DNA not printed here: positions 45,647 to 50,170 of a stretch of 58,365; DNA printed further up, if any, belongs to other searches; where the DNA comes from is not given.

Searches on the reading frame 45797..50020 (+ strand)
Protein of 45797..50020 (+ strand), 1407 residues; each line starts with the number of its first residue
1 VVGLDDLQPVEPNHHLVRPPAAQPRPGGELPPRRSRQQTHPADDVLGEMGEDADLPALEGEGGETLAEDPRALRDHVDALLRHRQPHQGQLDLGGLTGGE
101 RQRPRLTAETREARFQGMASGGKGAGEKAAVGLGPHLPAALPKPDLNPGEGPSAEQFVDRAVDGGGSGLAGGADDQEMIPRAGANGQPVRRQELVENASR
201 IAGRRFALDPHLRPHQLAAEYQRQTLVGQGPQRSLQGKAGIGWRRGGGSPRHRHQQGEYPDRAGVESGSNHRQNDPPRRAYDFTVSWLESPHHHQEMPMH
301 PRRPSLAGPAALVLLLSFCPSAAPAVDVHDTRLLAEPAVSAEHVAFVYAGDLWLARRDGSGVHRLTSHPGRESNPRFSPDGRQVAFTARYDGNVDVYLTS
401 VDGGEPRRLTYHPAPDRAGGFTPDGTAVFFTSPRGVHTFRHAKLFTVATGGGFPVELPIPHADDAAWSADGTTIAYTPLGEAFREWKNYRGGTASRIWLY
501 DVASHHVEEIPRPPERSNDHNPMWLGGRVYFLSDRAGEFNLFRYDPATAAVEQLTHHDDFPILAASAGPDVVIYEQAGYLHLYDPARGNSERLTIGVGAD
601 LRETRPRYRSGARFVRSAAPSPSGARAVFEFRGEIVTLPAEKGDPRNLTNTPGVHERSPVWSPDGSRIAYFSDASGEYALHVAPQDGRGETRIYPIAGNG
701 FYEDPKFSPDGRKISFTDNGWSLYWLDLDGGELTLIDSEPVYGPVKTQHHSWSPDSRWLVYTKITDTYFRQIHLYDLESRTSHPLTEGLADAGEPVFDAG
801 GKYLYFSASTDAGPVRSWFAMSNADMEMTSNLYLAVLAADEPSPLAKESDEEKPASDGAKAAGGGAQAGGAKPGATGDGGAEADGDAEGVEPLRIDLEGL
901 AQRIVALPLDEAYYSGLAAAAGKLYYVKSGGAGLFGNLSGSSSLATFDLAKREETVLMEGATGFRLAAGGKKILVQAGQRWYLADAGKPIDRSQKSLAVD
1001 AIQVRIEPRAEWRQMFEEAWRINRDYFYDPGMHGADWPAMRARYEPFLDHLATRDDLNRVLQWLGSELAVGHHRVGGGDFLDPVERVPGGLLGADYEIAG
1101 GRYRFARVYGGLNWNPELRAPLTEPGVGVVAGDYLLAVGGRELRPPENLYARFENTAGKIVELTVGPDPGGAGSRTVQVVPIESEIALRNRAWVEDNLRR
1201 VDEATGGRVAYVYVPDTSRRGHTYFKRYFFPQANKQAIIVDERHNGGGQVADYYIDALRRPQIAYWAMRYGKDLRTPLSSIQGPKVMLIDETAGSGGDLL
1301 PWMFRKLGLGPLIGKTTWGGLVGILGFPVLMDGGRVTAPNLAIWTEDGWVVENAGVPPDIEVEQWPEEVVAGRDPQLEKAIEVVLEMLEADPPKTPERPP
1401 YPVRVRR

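Call 81: search_protein_families(library=pfam, proteins=[window:45797-50020:+], max_evalue=0.00001)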
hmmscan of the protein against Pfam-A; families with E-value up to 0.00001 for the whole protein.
window:45797-50020:+ (1407 aa): 5 families
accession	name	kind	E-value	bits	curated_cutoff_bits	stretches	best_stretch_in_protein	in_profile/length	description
PF07676.18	PD40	-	5.8e-34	115.8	20.9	2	646-678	2-34/38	WD40-like Beta Propeller Repeat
PF14684.11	Tricorn_C1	-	2e-23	82.5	24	1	1008-1062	1-55/59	Tricorn protease C1 domain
PF14685.13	PDZ_Tricorn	-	5.5e-21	74.8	25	1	1090-1178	1-87/88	Tricorn protease PDZ domain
PF03572.23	Peptidase_S41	-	5.8e-15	55.7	24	1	1209-1362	2-165/165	Peptidase family S41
PF00930.27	DPPIV_N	-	3e-11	43.1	22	0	699-782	42-138/354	Dipeptidyl peptidase IV (DPP IV) N-terminal region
